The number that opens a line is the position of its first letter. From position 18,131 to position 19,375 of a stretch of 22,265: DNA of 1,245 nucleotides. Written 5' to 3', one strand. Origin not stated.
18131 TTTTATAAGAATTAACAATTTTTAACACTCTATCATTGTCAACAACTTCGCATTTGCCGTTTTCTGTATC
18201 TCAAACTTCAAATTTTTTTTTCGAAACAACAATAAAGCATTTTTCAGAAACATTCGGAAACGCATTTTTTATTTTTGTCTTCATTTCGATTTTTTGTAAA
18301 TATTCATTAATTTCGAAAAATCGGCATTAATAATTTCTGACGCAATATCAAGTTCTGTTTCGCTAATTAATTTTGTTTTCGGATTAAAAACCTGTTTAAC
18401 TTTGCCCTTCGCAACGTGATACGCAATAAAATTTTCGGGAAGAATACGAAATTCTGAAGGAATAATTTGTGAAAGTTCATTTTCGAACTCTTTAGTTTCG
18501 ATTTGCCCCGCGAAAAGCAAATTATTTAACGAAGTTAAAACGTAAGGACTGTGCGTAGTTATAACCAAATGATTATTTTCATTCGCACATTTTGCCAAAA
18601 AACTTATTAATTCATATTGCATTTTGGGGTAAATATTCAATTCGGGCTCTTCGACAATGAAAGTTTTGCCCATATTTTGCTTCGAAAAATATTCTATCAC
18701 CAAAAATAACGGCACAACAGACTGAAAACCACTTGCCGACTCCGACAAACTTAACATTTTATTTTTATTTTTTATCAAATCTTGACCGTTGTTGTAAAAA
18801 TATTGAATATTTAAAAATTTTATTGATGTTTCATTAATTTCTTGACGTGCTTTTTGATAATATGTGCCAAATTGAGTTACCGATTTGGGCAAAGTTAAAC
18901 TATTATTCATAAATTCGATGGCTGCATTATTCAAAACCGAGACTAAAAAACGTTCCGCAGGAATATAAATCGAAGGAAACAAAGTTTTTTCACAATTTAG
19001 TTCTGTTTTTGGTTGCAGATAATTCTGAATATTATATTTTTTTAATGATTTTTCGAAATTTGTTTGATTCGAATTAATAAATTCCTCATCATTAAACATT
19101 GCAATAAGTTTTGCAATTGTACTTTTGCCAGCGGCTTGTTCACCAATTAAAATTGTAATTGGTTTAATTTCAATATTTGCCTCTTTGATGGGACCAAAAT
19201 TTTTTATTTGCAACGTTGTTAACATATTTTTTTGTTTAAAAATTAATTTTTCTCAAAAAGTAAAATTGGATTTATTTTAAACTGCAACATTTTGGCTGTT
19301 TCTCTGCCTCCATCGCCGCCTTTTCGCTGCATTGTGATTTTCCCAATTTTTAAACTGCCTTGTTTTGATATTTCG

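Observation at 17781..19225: ABC-type ATPase translationally coupled to a small PD-(D/E)xK-like protein: possible abortive-infection or restriction accessory pair inside the MTase operon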

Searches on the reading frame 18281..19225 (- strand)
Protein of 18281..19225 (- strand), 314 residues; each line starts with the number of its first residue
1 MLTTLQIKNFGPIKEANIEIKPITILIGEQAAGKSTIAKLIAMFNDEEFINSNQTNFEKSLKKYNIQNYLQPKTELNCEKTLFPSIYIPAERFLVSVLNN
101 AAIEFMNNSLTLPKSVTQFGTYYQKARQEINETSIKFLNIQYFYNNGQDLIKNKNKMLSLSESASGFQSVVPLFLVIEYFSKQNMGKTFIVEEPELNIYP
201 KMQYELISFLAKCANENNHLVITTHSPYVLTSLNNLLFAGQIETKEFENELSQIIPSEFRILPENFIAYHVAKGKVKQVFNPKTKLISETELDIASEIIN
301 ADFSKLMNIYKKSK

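Call 5: search_protein_families(library=pfam, proteins=[window:18281-19225:-], max_evalue=1)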
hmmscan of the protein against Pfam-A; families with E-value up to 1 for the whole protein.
window:18281-19225:- (314 aa): 11 families
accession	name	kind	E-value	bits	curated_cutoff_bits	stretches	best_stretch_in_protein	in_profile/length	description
PF13175.12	AAA_15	-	9.9e-26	91.7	32.1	2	106-229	243-373/374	AAA ATPase domain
PF13304.12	AAA_21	-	1.8e-15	58.2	27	2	161-230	236-303/304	AAA domain, putative AbiEii toxin, Type IV TA system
PF20720.3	nSTAND3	-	0.00029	21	27.2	1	23-43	19-39/155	Novel STAND NTPase 3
PF13476.12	AAA_23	-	0.0003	21.9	27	1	5-142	2-119/201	AAA domain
PF11398.14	DUF2813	-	0.00074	19.4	21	1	2-42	3-45/372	Protein of unknown function (DUF2813)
PF13555.12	AAA_29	-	0.004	17.3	27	1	2-37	1-38/61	P-loop containing region of AAA domain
PF12775.13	AAA_7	-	0.011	15.8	25.8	1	19-84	31-96/181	P-loop containing dynein motor region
PF00005.33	ABC_tran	-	0.016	16.3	25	1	20-59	10-51/137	ABC transporter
PF13514.12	AAA_27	-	0.037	14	22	1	2-41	3-46/206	AAA domain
PF13401.12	AAA_22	-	0.12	13.1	27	1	22-58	6-33/130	AAA domain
PF05272.17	VapE-like_dom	-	0.14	12.1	25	1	21-60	51-92/217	Virulence-associated protein E-like domain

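Call 6: search_protein_families(library=padloc, proteins=[window:18281-19225:-], max_evalue=1)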
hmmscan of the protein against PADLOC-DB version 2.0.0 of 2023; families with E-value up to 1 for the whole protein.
window:18281-19225:- (314 aa): 93 families (the best 25 are shown)
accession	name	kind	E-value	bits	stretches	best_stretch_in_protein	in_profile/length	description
PDLC04562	PDC-M29A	-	1.1e-43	148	3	190-311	276-408/410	-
PDLC02979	AriA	-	6.3e-29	99.9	2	65-229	231-372/373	-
PDLC03878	NsnB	-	1.8e-23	81.9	2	94-245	145-296/345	-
PDLC04033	PD-T4-4_A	-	5.8e-22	76.5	2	122-274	261-414/460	-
PDLC04710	PDC-M56A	-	1.4e-18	65.1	3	3-67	2-65/382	-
PDLC04664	PDC-M47A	-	2.1e-18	64.5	2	152-241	290-377/461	-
PDLC02980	AriA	-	8.4e-17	60.1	2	158-230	233-303/304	-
PDLC04032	PD-T4-4_A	-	1.8e-15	54.9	2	122-245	280-406/474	-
PDLC04179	HEC-01A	-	9.9e-14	49.3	2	1-46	1-46/459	-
PDLC04182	HEC-01A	-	3.7e-13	47.2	2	183-234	303-355/406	-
PDLC00290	PtuA1|PtuA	-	9e-13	46.3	2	159-234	243-317/414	AAA ATPase domain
PDLC00091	GajA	-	1e-12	45.7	2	181-232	292-344/627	AAA ATPase domain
PDLC00271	PtuA1|PtuA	-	1.1e-12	46.2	2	2-155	3-153/421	AAA ATPase domain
PDLC02915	ATPase-Toprim_I-B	-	1.3e-12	45.4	2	133-234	202-303/623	-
PDLC02358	Old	-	5e-12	43.4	2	2-56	4-58/578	Old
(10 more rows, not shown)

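Call 9: search_protein_families(library=ncbifam, proteins=[window:18281-19225:-], max_evalue=0.01)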
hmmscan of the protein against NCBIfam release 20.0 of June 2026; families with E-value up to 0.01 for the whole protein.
window:18281-19225:- (314 aa): 6 families
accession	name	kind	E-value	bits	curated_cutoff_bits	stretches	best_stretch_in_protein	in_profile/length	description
NF047739.1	antiphage_MADS3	equivalog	2.1e-09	37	420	2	1-47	1-47/427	methylation-associated defense system AAA family ATPase MAD3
NF041760.1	PtuA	equivalog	3.4e-08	32.8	500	2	190-234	381-424/524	retron Ec78 anti-phage system effector ATPase PtuA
TIGR03608.1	L_ocin_972_ABC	subfamily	1.5e-05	24.6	254.85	0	190-235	157-202/206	putative bacteriocin export ABC transporter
TIGR00634.1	recN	equivalog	1.9e-05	23.8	407.85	1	1-39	1-40/563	DNA repair protein RecN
TIGR02673.1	FtsE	equivalog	0.0032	17.2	264.85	0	19-45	26-52/214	cell division ATP-binding protein FtsE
TIGR01277.1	thiQ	equivalog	0.0057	16.3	245.05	0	23-46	26-49/213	thiamine ABC transporter ATP-binding protein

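Call 13: find_homologous_proteins(query=window:18281-19225:-, max_evalue=1e-10)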
Query window:18281-19225:- (314 aa): 1993 proteins with E <= 1e-10 among 3190 candidates; the best 120 are listed.
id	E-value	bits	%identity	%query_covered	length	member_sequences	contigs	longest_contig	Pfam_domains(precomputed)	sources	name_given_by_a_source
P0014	3.3e-196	668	100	100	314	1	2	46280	PF13175.13,PF13304.13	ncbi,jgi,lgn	-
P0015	7.3e-108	378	64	74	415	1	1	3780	PF13175.13,PF13304.13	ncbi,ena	-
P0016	1.7e-105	371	57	99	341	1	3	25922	PF13175.13,PF13304.13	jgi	-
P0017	2.7e-97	344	59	74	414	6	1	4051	PF11398.15,PF13175.13,PF13304.13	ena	-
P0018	2.4e-96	341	54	82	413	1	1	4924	PF11398.15,PF13175.13,PF13304.13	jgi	-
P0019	2.9e-93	331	55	99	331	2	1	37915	PF13175.13,PF13476.13,PF13304.13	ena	-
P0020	1.8e-90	321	56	75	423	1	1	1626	PF13175.13,PF13304.13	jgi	-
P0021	1.4e-70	256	45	74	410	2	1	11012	PF13175.13,PF13304.13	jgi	-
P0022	2.5e-69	252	49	72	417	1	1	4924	PF13175.13,PF13304.13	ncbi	-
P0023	1.8e-68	249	47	72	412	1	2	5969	PF13175.13,PF13304.13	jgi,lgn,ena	-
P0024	2.6e-68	249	44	73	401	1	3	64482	PF13175.13,PF13304.13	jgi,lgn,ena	jgi:predicted ATPase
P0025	1.3e-67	246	46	72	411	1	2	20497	PF13175.13,PF13304.13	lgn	-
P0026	4.6e-67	245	39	98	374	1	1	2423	PF13175.13,PF13304.13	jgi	-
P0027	5.0e-67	245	39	99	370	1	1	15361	PF13175.13,PF13304.13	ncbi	-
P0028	2.6e-66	242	47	73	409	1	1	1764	PF13175.13,PF13304.13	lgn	-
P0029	4.3e-66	241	44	73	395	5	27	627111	PF13175.13,PF13304.13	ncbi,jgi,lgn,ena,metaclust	jgi:predicted ATPase|metaclust:\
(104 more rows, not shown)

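Call 14: find_encoding_contigs(protein=P0014, flank=10000, max_places=6)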
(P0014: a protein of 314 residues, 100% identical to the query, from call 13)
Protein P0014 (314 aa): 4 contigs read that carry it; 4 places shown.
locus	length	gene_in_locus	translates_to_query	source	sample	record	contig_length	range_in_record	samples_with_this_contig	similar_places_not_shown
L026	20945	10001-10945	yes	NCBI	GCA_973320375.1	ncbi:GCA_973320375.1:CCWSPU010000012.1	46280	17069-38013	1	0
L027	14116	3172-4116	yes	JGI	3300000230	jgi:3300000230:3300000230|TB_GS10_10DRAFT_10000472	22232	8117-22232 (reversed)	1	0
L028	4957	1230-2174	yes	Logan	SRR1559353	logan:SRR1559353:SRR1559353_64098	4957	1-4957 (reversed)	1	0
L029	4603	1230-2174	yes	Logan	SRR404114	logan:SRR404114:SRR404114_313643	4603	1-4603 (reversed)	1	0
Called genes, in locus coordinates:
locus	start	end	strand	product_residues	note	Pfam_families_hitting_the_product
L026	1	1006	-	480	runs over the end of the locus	PF00206:Lyase_1, PF10415:FumaraseC_C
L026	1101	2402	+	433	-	PF12698:ABC2_membrane_3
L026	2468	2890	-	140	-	-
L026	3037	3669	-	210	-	-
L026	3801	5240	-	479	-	-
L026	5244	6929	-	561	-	PF05729:NACHT (weak)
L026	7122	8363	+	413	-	PF06689:zf-C4_ClpX, PF00493:MCM (weak), PF05496:RuvB_N (faint), PF00004:AAA, PF07724:AAA_2, PF07728:AAA_5 (weak), PF13401:AAA_22 (weak), PF10431:ClpB_D2-small, +1 more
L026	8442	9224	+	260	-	PF01555:N6_N4_Mtase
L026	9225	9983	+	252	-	PF11463:R-HINP1I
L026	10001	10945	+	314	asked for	PF13175:AAA_15, PF13304:AAA_21, PF13175:AAA_15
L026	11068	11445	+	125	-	-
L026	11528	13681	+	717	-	PF10459:Peptidase_S46, PF00089:Trypsin (faint), PF13365:Trypsin_2 (faint)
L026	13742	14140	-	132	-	PF02082:Rrf2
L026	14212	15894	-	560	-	PF07244:POTRA (faint)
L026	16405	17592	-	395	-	PF00009:GTP_EFTU, PF03144:GTP_EFTU_D2, PF03143:GTP_EFTU_D3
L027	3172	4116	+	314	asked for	PF13175:AAA_15, PF13304:AAA_21, PF13175:AAA_15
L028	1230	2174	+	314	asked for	PF13175:AAA_15, PF13304:AAA_21, PF13175:AAA_15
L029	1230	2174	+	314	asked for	PF13175:AAA_15, PF13304:AAA_21, PF13175:AAA_15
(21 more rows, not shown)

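Call 31: find_encoding_contigs(protein=P0016, flank=8000, max_places=3)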
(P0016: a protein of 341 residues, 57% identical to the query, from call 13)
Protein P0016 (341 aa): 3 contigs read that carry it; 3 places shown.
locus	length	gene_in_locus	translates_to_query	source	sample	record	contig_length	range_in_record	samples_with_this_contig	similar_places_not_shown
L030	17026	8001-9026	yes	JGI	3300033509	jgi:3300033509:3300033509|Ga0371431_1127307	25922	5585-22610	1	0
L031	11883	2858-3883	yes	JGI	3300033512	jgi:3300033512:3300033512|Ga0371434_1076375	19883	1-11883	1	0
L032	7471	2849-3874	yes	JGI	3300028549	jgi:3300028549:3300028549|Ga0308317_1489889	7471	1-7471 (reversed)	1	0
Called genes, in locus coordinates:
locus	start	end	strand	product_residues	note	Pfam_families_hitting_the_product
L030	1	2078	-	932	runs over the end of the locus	PF00989:PAS, PF13188:PAS_8 (faint), PF13426:PAS_9, PF00989:PAS, PF13426:PAS_9 (weak), PF08447:PAS_3, PF00512:HisKA (weak), PF02518:HATPase_c, +2 more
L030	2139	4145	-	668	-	PF00512:HisKA, PF02518:HATPase_c, PF00072:Response_reg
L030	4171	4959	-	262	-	PF22435:MRM3-like_sub_bind, PF08032:SpoU_sub_bind (faint), PF00588:SpoU_methylase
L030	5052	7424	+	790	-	PF01103:Omp85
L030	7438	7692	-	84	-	PF16118:DUF4834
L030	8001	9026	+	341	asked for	PF13175:AAA_15, PF13304:AAA_21, PF13175:AAA_15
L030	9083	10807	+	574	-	PF01336:tRNA_anti-codon, PF00152:tRNA-synt_2, PF01409:tRNA-synt_2d (faint)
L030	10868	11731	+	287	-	PF04055:Radical_SAM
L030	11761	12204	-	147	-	PF13588:HSDR_N_2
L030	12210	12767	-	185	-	-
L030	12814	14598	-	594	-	PF04551:GcpE, PF26540:GcpE_C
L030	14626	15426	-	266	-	PF01884:PcrB, PF00977:His_biosynth, PF01180:DHO_dh (weak)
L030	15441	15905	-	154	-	-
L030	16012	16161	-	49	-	PF12669:FeoB_associated (weak)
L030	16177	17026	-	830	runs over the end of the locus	PF04023:FeoA, PF00009:GTP_EFTU (weak), PF01926:MMR_HSR1, PF02421:FeoB_N, PF17910:FeoB_Cyto, PF07670:Gate, PF07664:FeoB_C, PF07670:Gate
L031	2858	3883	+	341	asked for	PF13175:AAA_15, PF13304:AAA_21, PF13175:AAA_15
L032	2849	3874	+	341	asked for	PF13175:AAA_15, PF13304:AAA_21, PF13175:AAA_15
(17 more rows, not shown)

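Call 32: find_encoding_contigs(protein=P0019, flank=8000, max_places=3)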
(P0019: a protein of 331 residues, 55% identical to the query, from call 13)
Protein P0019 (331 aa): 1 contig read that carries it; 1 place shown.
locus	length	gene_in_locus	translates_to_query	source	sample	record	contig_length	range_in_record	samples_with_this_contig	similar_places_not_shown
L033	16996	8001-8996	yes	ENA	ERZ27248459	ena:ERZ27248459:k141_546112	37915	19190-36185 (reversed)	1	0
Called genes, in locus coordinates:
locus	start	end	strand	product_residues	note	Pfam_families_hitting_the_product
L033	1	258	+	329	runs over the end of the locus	PF00493:MCM (weak), PF20030:bpMoxR, PF00004:AAA (weak), PF07726:AAA_3, PF07728:AAA_5, PF17863:AAA_lid_2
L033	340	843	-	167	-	PF13689:DUF4154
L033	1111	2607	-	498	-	PF07228:SpoIIE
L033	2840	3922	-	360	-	-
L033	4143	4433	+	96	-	PF05258:DciA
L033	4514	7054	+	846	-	PF00515:TPR_1 (weak), PF13414:TPR_11 (weak), PF00515:TPR_1 (weak), PF07719:TPR_2 (weak), PF13414:TPR_11 (weak), PF00515:TPR_1 (weak), PF13414:TPR_11 (weak), PF13431:TPR_17 (weak), +12 more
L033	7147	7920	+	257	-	PF01346:FKBP_N, PF00254:FKBP_C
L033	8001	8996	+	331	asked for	PF13175:AAA_15, PF13476:AAA_23 (faint), PF13175:AAA_15, PF13304:AAA_21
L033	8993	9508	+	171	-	-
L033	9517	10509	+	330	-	PF04055:Radical_SAM, PF13186:SPASM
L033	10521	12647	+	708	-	PF01433:Peptidase_M1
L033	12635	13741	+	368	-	-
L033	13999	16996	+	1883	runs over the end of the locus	PF13004:BACON, PF00028:Cadherin (faint), PF07610:DUF1573 (faint), PF15780:ASH (faint), PF22073:Cep192_D4 (weak), PF22544:HYDIN_VesB_CFA65-like_Ig (weak), PF18962:Por_Secre_tail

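Call 38: find_encoding_contigs(protein=P0029, flank=8000, max_places=5)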
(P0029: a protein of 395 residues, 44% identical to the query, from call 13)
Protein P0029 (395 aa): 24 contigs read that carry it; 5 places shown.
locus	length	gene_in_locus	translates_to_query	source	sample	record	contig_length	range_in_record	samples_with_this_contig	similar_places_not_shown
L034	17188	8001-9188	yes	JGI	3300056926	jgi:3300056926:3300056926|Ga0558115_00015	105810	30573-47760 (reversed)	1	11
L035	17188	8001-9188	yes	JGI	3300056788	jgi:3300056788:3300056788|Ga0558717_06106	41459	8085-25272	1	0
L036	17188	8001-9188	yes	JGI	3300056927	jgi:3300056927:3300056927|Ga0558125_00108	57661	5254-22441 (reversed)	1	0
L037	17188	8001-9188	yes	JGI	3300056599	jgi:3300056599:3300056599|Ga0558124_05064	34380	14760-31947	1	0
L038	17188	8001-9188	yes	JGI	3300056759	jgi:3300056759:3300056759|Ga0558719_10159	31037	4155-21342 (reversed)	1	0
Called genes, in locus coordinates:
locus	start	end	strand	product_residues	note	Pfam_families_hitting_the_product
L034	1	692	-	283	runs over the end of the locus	PF01259:SAICAR_synt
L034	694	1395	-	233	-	PF01578:Cytochrom_C_asm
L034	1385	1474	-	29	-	-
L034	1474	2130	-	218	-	PF03379:CcmB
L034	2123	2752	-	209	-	PF02463:SMC_N (faint), PF00005:ABC_tran, PF13304:AAA_21 (weak)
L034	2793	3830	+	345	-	PF12895:ANAPC3 (faint), PF13432:TPR_16 (faint), PF14559:TPR_19 (faint)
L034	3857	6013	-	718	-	PF00916:Sulfate_transp, PF16983:MFS_MOT1 (weak), PF00484:Pro_CA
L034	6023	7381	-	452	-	PF00232:Glyco_hydro_1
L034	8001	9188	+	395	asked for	PF13175:AAA_15, PF13304:AAA_21 (faint), PF13175:AAA_15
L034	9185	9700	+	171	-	-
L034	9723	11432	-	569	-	PF12796:Ank_2, PF13857:Ank_5, PF00023:Ank, PF13637:Ank_4, PF00023:Ank, PF13637:Ank_4, PF13857:Ank_5, PF12796:Ank_2, +17 more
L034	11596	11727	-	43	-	-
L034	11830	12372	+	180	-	PF02085:Cytochrom_CIII (faint), PF14537:Cytochrom_c3_2 (faint), PF14522:Cytochrome_C7 (weak)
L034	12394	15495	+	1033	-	PF04879:Molybdop_Fe4S4, PF13183:Fer4_8 (faint), PF13237:Fer4_10 (faint), PF12838:Fer4_7 (weak), PF13247:Fer4_11 (weak)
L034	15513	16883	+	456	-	PF03916:NrfD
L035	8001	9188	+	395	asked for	PF13175:AAA_15, PF13304:AAA_21 (faint), PF13175:AAA_15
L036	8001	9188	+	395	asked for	PF13175:AAA_15, PF13304:AAA_21 (faint), PF13175:AAA_15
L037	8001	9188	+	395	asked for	PF13175:AAA_15, PF13304:AAA_21 (faint), PF13175:AAA_15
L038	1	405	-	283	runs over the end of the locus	PF01259:SAICAR_synt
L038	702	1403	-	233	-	PF01578:Cytochrom_C_asm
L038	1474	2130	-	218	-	PF03379:CcmB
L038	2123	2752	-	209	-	PF02463:SMC_N (faint), PF00005:ABC_tran, PF13304:AAA_21 (weak)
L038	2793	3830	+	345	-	PF12895:ANAPC3 (faint), PF13432:TPR_16 (faint), PF14559:TPR_19 (faint)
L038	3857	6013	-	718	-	PF00916:Sulfate_transp, PF16983:MFS_MOT1 (weak), PF00484:Pro_CA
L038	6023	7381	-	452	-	PF00232:Glyco_hydro_1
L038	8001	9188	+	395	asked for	PF13175:AAA_15, PF13304:AAA_21 (faint), PF13175:AAA_15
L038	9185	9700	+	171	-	-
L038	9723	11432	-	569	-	PF12796:Ank_2, PF13857:Ank_5, PF00023:Ank, PF13637:Ank_4, PF00023:Ank, PF13637:Ank_4, PF13857:Ank_5, PF12796:Ank_2, +17 more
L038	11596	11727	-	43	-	-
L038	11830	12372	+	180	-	PF02085:Cytochrom_CIII (faint), PF14537:Cytochrom_c3_2 (faint), PF14522:Cytochrome_C7 (weak)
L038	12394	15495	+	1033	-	PF04879:Molybdop_Fe4S4, PF13183:Fer4_8 (faint), PF13237:Fer4_10 (faint), PF12838:Fer4_7 (weak), PF13247:Fer4_11 (weak)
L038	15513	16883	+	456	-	PF03916:NrfD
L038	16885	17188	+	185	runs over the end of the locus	PF11821:ActD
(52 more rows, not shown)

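Call 50: predict_structure(alignment_id=A4)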
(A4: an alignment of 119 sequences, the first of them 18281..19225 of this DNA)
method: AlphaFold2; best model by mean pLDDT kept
length: 314 residues; sequences in the alignment: 119
mean_pLDDT: 92.1   pTM: 0.91
mean pLDDT of the five models: 92.1, 91.8, 91.7, 90.6, 89.5
residues with pLDDT >= 90: 252; 70-90: 47; 50-70: 15; < 50: 0
segments of 3 or more residues with pLDDT < 50: none
pLDDT, mean of each block of 10 residues (from residue 1): 91 97 96 97 93 83 96 94 91 85 64 90 96 97 96 96 96 98 93 96 97 95 96 97 89 95 97 97 91 69 89 88
secondary structure, 60 per line:
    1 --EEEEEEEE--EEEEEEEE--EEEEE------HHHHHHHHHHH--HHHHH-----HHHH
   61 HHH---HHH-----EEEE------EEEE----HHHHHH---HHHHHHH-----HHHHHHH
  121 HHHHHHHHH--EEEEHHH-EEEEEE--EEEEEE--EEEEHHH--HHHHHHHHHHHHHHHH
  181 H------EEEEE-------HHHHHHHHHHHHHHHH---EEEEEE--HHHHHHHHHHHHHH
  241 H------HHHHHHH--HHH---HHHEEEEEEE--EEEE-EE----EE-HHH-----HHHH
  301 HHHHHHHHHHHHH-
elements in order: E3-10 E13-20 E23-27 H34-44 H47-51 H57-63 E75-78 E85-88 H93-98 H102-108 H114-129 E132-135 E140-145 E148-153 E156-159 H165-181 E188-192 H200-215 E219-224 H227-241 H248-254 E266-272 E275-278 H297-313

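Call 54: fold_search(model_id=the predicted structure, library=pdb)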
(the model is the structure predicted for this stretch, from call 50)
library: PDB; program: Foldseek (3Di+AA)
matches with E <= 10: 1305; with E <= 0.001: 519
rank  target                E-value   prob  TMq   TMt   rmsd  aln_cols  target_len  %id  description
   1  9e90_C                2.9e-09  1.00  0.49  0.34  10.3       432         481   13  Ec83 Retron PtuA/PtuB (2-1) complex bound to ATP (released 2025-07-02)
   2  9lpa_B                4.7e-09  1.00  0.44  0.20  15.3       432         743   13  The cryo-EM structure of retron Eco8 in an active state (released 2025-11-19)
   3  8eea_B                5.3e-09  1.00  0.49  0.42  12.6       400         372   15  Structure of E.coli Septu (PtuAB) complex (released 2023-12-27)
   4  8sux_F                1.6e-08  1.00  0.45  0.39  12.5       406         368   14  Structure of E. coli PtuA hexamer (released 2024-01-10)
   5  9e91_A                1.6e-08  1.00  0.42  0.35   9.3       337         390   13  Ec83 Retron PtuA Dimer bound to ATP (released 2025-07-02)
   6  9e90_A                1.8e-08  1.00  0.48  0.33  11.0       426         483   13  Ec83 Retron PtuA/PtuB (2-1) complex bound to ATP (released 2025-07-02)
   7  9lp9_B                2.0e-08  1.00  0.36  0.17  16.0       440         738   12  The cryo-EM structure of retron Eco8 in a standby state (released 2025-11-19)
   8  9o4a_B                2.3e-08  1.00  0.52  0.36  12.6       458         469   12  Ec83 Retron PtuAB mutant complex (released 2025-07-02)
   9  9n6b_B                2.5e-08  1.00  0.43  0.28  17.4       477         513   13  Structure of the retron IA complex with HNH nuclease in the "up" orientation (released 2025-04-23)
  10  8eea_A                3.0e-08  1.00  0.46  0.39  13.2       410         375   14  Structure of E.coli Septu (PtuAB) complex (released 2023-12-27)
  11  9e8z_C                4.2e-08  1.00  0.51  0.32  16.3       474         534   13  4-component structure of retron Ec83 (released 2025-07-02)
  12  8eea_C                5.2e-08  1.00  0.44  0.33  12.2       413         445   12  Structure of E.coli Septu (PtuAB) complex (released 2023-12-27)
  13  8eea_D                5.4e-08  1.00  0.49  0.36  12.5       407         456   13  Structure of E.coli Septu (PtuAB) complex (released 2023-12-27)
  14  8ee4_C                5.4e-08  1.00  0.45  0.36  13.1       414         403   13  Structure of PtuA (released 2024-01-03)
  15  9n69_D                6.1e-08  1.00  0.44  0.34  13.5       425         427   12  Structure of the retron IA complex with HNH nuclease in the "down" orientation (released 2025-04-23)
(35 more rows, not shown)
